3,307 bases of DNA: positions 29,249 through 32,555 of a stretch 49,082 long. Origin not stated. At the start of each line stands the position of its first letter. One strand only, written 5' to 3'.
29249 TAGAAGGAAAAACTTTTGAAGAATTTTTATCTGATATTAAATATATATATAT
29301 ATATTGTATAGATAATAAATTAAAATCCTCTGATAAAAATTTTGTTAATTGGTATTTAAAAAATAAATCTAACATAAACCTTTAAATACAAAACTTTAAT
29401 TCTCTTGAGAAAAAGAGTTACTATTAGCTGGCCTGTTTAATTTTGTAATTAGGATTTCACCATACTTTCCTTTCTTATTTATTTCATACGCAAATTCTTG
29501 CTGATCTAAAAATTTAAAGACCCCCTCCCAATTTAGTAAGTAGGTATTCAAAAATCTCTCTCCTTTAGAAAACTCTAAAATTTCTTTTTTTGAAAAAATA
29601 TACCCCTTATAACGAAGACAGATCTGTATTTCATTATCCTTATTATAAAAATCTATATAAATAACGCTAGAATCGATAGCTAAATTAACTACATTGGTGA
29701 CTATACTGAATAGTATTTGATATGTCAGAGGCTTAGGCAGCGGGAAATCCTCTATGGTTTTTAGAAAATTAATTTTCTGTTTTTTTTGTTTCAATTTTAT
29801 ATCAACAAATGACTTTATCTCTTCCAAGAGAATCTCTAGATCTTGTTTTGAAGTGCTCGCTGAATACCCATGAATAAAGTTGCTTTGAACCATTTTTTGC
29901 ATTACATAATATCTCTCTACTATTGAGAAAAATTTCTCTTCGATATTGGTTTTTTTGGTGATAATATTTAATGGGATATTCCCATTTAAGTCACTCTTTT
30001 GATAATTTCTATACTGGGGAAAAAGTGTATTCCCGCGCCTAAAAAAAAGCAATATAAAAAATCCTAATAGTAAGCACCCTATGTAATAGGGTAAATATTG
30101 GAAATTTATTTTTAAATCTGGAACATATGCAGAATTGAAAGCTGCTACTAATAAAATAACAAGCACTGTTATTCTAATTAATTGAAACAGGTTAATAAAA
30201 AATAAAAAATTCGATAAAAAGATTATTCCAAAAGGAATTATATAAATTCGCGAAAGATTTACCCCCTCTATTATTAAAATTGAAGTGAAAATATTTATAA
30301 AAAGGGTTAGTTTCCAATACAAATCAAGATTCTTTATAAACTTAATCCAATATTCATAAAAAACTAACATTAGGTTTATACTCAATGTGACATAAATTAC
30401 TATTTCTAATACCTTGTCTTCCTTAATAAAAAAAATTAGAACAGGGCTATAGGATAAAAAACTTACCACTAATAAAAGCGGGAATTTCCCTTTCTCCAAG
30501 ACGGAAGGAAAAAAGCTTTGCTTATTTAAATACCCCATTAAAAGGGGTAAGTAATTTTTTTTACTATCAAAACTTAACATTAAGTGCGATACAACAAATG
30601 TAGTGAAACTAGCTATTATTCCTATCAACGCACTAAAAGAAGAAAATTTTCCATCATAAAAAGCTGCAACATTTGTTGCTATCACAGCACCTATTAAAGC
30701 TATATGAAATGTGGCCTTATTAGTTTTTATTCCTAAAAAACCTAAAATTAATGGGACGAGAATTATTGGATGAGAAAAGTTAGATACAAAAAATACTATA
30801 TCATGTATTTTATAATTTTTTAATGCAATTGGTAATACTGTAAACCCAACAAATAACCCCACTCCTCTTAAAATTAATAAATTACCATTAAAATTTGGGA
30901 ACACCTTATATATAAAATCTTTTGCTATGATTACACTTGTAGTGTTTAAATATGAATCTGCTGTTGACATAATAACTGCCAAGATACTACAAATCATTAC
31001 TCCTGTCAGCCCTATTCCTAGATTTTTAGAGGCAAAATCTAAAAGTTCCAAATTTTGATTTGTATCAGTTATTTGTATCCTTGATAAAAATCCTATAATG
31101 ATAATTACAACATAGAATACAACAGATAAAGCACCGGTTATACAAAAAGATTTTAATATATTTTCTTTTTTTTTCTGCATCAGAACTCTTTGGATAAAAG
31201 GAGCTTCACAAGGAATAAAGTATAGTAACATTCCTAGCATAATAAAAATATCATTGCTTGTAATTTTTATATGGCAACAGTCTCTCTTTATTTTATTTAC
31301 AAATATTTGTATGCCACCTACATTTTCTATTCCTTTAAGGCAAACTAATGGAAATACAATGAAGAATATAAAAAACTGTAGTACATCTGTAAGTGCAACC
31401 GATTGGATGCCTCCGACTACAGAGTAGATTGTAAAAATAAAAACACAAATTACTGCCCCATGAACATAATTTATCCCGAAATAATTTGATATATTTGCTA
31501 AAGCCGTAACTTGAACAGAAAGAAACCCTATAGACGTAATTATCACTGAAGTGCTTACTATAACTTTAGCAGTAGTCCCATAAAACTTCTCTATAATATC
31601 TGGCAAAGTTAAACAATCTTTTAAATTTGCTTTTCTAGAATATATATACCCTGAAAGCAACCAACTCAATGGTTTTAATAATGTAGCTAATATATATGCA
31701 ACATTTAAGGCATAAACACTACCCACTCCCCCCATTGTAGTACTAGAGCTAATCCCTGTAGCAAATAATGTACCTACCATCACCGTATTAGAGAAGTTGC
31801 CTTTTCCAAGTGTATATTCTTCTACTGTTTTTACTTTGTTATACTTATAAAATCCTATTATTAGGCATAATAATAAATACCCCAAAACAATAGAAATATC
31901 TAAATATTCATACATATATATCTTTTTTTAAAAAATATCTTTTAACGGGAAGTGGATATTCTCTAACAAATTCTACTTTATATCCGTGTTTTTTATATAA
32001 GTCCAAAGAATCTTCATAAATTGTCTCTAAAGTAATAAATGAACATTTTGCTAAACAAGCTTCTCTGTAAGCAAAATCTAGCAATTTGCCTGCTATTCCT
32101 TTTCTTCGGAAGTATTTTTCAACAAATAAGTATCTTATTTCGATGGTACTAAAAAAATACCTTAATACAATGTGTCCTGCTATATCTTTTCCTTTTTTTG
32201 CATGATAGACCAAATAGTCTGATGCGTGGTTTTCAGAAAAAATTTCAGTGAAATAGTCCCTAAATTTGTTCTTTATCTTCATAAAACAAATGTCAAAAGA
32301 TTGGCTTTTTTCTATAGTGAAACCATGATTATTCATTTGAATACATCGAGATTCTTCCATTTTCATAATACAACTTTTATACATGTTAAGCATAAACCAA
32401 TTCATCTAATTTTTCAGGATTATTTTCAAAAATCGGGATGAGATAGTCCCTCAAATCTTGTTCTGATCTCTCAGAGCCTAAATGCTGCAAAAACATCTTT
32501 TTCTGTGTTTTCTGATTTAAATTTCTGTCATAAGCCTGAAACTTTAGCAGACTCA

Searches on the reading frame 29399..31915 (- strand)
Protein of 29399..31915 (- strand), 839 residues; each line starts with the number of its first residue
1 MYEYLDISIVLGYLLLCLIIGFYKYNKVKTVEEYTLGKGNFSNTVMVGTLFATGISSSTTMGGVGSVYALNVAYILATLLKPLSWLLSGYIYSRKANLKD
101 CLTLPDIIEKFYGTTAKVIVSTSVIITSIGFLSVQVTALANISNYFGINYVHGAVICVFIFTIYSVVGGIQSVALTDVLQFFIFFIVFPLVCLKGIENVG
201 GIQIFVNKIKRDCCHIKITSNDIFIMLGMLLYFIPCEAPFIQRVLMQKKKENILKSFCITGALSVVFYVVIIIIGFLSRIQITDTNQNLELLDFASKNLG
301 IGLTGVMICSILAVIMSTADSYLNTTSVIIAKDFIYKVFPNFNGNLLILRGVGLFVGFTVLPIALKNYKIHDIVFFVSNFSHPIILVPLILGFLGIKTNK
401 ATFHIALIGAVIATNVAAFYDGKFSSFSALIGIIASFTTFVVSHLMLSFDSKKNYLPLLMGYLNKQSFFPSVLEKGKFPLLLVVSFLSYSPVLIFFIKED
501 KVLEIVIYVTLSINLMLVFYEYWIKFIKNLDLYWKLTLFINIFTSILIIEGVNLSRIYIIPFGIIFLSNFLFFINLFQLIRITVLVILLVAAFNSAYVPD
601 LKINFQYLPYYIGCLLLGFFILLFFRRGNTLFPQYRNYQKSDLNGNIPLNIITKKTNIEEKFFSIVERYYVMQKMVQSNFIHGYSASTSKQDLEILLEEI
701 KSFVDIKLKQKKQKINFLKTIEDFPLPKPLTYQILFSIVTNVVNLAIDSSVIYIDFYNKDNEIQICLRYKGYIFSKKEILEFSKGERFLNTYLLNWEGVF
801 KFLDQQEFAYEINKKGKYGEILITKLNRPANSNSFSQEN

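Call 21: search_protein_families(library=pfam, proteins=[window:29399-31915:-], max_evalue=0.001)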
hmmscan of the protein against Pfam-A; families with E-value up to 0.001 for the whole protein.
window:29399-31915:- (839 aa): 1 family
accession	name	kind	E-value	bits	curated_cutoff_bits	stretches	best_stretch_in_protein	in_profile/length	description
PF00474.23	SSF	-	2e-23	83.4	22.8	1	34-395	1-391/406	Sodium:solute symporter family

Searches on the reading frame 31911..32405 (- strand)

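Call 21: search_protein_families(library=pfam, proteins=[window:31911-32405:-], max_evalue=0.001)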
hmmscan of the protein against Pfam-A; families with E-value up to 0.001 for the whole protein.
window:31911-32405:- (165 aa): 4 families
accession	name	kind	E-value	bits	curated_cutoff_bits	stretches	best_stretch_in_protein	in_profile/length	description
PF13508.13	Acetyltransf_7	-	2.7e-10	40.9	27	1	64-144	3-84/84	Acetyltransferase (GNAT) domain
PF00583.31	Acetyltransf_1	-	3.4e-10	40.6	20.7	1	51-142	19-116/116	Acetyltransferase (GNAT) family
PF13673.13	Acetyltransf_10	-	1.8e-08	34.9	23.6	1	47-144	12-109/128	Acetyltransferase (GNAT) domain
PF13880.12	Acetyltransf_13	-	0.00049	20.3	22.8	1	90-118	7-35/69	ESCO1/2 acetyl-transferase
